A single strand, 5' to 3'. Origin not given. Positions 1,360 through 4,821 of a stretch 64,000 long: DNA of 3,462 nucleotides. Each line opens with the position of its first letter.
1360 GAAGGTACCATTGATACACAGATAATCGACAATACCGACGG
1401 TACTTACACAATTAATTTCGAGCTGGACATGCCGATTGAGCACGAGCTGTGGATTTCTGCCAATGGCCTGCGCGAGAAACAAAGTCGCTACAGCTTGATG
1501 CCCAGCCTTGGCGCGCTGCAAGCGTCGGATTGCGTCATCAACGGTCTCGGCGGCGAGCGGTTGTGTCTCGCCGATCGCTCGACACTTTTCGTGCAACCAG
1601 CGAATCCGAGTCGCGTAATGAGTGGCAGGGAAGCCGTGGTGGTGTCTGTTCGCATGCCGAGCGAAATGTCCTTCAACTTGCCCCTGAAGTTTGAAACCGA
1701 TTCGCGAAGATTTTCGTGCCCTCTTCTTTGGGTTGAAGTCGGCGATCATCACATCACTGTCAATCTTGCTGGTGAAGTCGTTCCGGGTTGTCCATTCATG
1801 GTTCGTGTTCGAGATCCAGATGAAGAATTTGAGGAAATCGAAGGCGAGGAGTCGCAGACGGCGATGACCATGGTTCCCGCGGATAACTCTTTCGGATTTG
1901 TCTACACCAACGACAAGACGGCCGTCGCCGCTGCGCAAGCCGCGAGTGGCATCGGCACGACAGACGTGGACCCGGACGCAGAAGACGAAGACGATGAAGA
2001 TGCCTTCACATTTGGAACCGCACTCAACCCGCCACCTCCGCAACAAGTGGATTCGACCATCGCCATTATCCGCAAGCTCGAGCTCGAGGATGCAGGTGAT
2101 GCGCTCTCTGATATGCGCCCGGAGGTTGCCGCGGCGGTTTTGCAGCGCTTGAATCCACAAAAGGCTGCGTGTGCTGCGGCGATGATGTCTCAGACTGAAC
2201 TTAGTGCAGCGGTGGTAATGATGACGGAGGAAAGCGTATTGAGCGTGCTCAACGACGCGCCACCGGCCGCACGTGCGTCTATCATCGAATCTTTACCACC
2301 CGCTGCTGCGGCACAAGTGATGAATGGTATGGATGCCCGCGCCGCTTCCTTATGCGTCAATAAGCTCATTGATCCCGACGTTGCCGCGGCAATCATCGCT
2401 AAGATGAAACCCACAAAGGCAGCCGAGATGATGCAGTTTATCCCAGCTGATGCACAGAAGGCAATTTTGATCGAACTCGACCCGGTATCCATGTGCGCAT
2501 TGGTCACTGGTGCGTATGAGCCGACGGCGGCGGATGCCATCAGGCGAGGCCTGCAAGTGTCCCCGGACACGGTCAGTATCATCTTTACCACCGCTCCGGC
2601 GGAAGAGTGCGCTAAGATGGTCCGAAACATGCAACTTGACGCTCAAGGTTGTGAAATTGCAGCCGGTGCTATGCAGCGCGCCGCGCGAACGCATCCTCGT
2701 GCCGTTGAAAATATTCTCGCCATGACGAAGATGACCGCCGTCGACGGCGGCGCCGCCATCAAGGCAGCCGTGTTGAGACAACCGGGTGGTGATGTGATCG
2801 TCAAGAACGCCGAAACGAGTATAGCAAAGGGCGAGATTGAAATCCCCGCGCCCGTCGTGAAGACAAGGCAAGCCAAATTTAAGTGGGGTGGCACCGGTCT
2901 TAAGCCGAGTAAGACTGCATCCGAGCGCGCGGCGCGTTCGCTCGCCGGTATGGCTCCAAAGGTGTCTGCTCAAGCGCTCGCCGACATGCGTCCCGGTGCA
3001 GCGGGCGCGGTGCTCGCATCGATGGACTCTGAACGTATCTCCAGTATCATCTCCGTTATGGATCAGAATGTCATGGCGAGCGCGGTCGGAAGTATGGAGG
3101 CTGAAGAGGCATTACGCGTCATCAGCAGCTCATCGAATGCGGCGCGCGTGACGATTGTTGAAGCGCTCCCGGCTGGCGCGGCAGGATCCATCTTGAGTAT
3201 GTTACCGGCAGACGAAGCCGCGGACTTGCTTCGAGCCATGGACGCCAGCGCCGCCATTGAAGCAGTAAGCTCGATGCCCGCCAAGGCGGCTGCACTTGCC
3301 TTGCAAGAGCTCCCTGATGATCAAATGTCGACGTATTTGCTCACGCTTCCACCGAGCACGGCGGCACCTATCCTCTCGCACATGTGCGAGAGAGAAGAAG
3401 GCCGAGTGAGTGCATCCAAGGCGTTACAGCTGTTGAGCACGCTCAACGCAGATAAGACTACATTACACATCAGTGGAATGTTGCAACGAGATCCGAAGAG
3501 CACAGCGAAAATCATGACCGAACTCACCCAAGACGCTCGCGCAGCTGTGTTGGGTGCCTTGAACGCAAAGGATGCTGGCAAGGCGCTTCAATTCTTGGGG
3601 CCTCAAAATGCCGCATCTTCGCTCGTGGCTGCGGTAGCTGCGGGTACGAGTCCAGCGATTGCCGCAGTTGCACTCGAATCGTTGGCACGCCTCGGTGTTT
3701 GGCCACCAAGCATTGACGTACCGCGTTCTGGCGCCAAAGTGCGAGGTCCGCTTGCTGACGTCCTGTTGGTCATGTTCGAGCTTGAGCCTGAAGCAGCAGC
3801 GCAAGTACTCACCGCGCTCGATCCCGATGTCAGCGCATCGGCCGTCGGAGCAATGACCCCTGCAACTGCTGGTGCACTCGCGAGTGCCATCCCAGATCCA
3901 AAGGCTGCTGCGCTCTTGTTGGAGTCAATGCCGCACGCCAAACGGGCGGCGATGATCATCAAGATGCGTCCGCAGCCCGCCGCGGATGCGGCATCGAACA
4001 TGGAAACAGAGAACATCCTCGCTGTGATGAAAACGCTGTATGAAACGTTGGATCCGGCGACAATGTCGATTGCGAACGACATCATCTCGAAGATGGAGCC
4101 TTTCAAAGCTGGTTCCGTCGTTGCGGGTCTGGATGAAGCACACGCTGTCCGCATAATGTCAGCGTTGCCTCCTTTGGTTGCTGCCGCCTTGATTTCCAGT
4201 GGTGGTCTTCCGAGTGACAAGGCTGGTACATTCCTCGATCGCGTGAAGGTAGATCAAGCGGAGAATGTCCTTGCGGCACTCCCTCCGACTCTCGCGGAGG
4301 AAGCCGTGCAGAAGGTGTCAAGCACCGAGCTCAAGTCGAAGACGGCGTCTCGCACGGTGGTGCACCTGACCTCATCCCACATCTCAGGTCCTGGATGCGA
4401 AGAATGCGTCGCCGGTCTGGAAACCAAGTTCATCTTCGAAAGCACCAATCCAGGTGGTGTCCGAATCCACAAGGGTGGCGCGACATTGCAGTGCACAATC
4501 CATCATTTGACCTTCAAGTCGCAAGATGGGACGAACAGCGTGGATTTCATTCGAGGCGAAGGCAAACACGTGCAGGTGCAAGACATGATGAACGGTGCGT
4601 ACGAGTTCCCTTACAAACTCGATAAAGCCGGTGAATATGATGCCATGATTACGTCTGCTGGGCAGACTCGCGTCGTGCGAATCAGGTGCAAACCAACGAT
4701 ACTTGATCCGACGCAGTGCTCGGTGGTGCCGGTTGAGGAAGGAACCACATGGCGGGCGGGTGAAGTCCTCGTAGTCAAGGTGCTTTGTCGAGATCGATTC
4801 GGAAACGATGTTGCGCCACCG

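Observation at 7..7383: Giant filamin-repeat protein with an embedded MgtE_N/FliG-like helical repeat array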

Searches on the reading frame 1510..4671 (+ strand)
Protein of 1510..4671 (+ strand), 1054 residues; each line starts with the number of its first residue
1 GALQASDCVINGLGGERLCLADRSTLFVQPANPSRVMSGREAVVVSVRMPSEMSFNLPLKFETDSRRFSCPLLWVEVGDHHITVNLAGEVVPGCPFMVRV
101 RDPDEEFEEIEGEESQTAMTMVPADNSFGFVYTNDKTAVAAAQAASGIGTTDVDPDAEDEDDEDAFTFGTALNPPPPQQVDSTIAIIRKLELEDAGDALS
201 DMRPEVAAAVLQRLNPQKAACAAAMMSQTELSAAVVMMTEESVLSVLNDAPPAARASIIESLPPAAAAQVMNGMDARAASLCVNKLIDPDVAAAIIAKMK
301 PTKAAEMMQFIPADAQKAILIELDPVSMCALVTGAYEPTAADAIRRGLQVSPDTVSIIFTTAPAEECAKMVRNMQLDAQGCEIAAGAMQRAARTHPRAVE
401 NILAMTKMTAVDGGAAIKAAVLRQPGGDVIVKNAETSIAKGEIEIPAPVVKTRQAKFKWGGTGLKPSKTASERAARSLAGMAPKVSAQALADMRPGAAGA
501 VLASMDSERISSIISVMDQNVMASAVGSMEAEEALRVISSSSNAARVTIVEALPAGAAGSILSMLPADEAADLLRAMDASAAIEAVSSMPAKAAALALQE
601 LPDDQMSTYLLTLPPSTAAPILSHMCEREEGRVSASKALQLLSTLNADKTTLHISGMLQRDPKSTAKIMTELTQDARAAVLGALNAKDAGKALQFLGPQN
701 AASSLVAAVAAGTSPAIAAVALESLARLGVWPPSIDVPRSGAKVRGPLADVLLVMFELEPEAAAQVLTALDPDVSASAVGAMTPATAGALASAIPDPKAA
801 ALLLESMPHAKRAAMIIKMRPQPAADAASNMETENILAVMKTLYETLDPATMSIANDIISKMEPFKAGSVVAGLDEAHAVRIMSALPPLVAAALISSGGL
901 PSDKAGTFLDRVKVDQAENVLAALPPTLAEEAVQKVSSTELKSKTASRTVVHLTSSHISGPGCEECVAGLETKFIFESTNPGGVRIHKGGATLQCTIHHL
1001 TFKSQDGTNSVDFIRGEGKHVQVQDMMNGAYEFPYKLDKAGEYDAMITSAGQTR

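Call 37: find_homologous_proteins(query=window:1510-4671:+, max_evalue=0.000001)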
Query window:1510-4671:+ (1054 aa): 2 proteins with E <= 0.000001 among 8000 candidates.
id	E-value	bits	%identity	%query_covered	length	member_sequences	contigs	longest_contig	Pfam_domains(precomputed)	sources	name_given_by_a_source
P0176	1.8e-236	806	69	54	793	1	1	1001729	PF03448.23,PF00630.26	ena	-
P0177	7.4e-128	446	37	36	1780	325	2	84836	PF23616.2,PF03448.23,PF13115.12,PF00630.26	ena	-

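Call 58: predict_structure(alignment_id=A1)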
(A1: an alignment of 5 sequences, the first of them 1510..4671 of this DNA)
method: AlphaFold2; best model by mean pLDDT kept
length: 1054 residues; sequences in the alignment: 5
mean_pLDDT: 70.9   pTM: 0.41
mean pLDDT of the five models: 70.9, 69.5, 69.2, 68.0, 67.8
residues with pLDDT >= 90: 109; 70-90: 612; 50-70: 86; < 50: 247
segments of 3 or more residues with pLDDT < 50: 1-175, 409-412, 445-464, 739-744, 949-968, 977-991, 1006-1008
pLDDT, mean of each block of 10 residues (from residue 1): 27 30 28 29 32 36 36 30 32 29 27 27 31 39 32 29 28 51 80 84 81 84 85 76 79 84 83 84 81 89 87 86 88 79 70 88 86 84 91 87 71 71 86 81 46 24 58 84 87 83 86 84 81 81 84 83 88 89 89 91 88 88 89 90 87 88 85 86 86 86 88 84 83 56 65 88 87 81 80 86 84 86 92 90 85 90 93 90 90 89 88 87 79 82 61 33 42 53 37 69 53 70 62 65 65 51
secondary structure, 60 per line:
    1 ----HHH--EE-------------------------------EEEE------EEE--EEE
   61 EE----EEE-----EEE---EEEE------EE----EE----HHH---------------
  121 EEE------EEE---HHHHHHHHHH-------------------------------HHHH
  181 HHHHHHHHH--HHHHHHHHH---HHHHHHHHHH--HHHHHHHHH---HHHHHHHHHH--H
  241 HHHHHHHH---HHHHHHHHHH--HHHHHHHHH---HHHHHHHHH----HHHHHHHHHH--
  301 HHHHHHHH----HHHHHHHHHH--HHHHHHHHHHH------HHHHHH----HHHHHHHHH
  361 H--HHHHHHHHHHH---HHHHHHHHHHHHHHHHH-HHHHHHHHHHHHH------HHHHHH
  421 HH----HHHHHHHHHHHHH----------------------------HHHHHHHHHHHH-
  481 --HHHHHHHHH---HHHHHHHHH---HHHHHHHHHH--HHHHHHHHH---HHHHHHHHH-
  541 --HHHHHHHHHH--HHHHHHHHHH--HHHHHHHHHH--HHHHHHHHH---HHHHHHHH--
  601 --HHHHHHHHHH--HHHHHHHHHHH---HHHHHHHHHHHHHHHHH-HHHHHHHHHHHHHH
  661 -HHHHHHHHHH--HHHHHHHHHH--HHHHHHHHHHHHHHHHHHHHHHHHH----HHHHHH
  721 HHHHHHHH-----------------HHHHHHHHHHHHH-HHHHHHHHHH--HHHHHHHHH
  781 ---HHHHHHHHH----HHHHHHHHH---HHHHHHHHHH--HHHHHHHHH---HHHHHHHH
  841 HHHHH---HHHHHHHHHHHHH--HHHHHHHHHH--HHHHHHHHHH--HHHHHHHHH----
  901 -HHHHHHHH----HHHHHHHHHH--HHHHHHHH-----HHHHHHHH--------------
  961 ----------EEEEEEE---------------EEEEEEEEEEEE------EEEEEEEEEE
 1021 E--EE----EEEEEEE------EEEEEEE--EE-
elements in order (helices of 4 or more, strands of 3 or more residues): E43-46 E53-55 E58-62 E67-69 E75-77 E81-84 E121-123 E130-132 H136-145 H177-189 H192-200 H204-213 H216-224 H228-237 H240-248 H252-261 H264-272 H276-284 H289-298 H301-308 H313-322 H325-335 H342-347 H352-361 H364-374 H378-394 H396-408 H415-422 H427-439 H468-479 H483-491 H495-503 H507-516 H519-527 H531-539 H543-552 H555-564 H567-576 H579-587 H591-598 H603-612 H615-625 H629-645 H647-660 H662-671 H674-683 H686-710 H715-728 H746-758 H760-769 H772-780 H784-792 H797-805 H809-818 H821-829 H833-845 H849-861 H864-873 H876-885 H888-896 H902-909 H914-923 H926-933 H939-946 E971-977 E993-1004 E1011-1021 E1030-1036 E1043-1049

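Call 60: fold_search(model_id=the predicted structure, library=pdb)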
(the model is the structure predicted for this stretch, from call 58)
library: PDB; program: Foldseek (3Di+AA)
matches with E <= 10: 1172; with E <= 0.001: 41
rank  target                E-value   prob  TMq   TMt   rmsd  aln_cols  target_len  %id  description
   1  9g33_UJ               1.5e-05  1.00  0.16  0.12  44.6      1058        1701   11  Stalled 90S - Utp23-Krr1-deltaC3 (released 2025-06-18)
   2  6y5q_u                3.3e-05  1.00  0.13  0.15  25.4       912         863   11  human 17S U2 snRNP (released 2020-06-17)
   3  4ol0_B                6.9e-05  0.99  0.12  0.13  28.7       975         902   11  Crystal structure of transportin-SR2, a karyopherin involved in human disease, in complex with Ran (released 2014-04-09)
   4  2xwu_B                7.5e-05  1.00  0.13  0.14  28.5       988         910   11  CRYSTAL STRUCTURE OF IMPORTIN 13 - UBC9 COMPLEX (released 2010-12-29)
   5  7q4o_A                1.0e-04  1.00  0.13  0.15  27.9       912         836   11  Substrate-bound A-like U2 snRNP (released 2022-03-30)
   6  9n78_LM               1.3e-04  1.00  0.14  0.13  43.5       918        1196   11  SSU processome maturation and disassembly, State L (released 2025-11-05)
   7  5hdt_B                1.7e-04  0.98  0.12  0.11  42.1      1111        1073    9  Human cohesin regulator Pds5B bound to a Wapl peptide (released 2016-03-09)
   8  9l4d_A                1.9e-04  0.97  0.11  0.07  24.1       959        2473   11  ATR-ATRIP bound with RP-3500 (released 2025-05-21)
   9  4fgv                  2.0e-04  0.97  0.12  0.12  31.1       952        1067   11  Crystal structure of free CRM1 (crystal form 1) (released 2013-01-23)
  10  9n77_LM               2.0e-04  1.00  0.18  0.13  53.0      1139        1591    9  SSU processome maturation and disassembly, State K (released 2025-11-05)
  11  9n74_LM               2.6e-04  1.00  0.20  0.15  45.3      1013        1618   11  SSU processome maturation and disassembly, State H (released 2025-10-29)
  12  8aaf_e                3.0e-04  0.99  0.14  0.11  42.8      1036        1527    8  Yeast RQC complex in state G (released 2023-03-08)
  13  1u6g_C                3.1e-04  0.97  0.11  0.10  34.5      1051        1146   12  Crystal Structure of The Cand1-Cul1-Roc1 Complex (released 2004-12-14)
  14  3w3t                  3.2e-04  0.98  0.13  0.13  29.6      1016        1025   10  Crystal structure of Kap121p (released 2013-04-10)
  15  6tc0_F                3.2e-04  0.97  0.11  0.11  29.2      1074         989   11  Crystal structure of MMS19-CIAO1-CIAO2B CIA targeting complex (released 2020-07-29)
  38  5ife_C                9.1e-04  0.99  0.16  0.18  25.6       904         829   10  Crystal structure of the human SF3b core complex (released 2016-10-26)
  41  5f0n                  9.8e-04  0.93  0.12  0.12  32.2       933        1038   12  Cohesin subunit Pds5 (released 2016-04-20)
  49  5nrl_O                1.4e-03  0.99  0.14  0.17  27.2       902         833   11  Structure of a pre-catalytic spliceosome (released 2017-05-31)
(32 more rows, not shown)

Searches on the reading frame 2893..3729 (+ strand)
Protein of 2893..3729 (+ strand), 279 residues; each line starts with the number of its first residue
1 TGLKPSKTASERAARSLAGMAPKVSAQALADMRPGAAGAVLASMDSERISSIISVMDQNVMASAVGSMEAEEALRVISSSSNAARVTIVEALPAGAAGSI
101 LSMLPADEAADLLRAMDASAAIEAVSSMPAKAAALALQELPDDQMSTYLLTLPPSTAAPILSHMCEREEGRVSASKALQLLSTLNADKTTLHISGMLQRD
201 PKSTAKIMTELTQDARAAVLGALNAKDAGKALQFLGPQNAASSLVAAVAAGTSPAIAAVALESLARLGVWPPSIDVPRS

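Call 72: predict_structure(alignment_id=A3)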
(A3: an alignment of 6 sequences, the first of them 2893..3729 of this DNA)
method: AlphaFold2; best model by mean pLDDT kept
length: 279 residues; sequences in the alignment: 6
mean_pLDDT: 85.5   pTM: 0.78
mean pLDDT of the five models: 85.5, 85.3, 85.0, 84.4, 80.0
residues with pLDDT >= 90: 123; 70-90: 135; 50-70: 12; < 50: 9
segments of 3 or more residues with pLDDT < 50: 273-279
pLDDT, mean of each block of 10 residues (from residue 1): 72 92 93 90 87 87 86 84 84 89 93 92 94 96 93 93 94 94 89 92 89 84 83 77 78 72 65 48
secondary structure, 60 per line:
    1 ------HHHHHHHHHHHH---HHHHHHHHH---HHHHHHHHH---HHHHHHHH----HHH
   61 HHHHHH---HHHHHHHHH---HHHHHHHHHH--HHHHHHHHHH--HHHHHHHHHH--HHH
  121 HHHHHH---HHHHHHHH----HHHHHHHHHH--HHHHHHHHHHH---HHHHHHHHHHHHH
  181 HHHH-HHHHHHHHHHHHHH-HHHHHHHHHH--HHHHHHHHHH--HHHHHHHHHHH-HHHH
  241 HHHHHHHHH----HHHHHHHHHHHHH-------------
elements in order: H7-18 H22-30 H34-42 H46-53 H58-66 H70-78 H82-91 H94-103 H106-115 H118-126 H130-137 H142-151 H154-164 H168-184 H186-199 H201-210 H213-222 H225-235 H237-249 H254-266
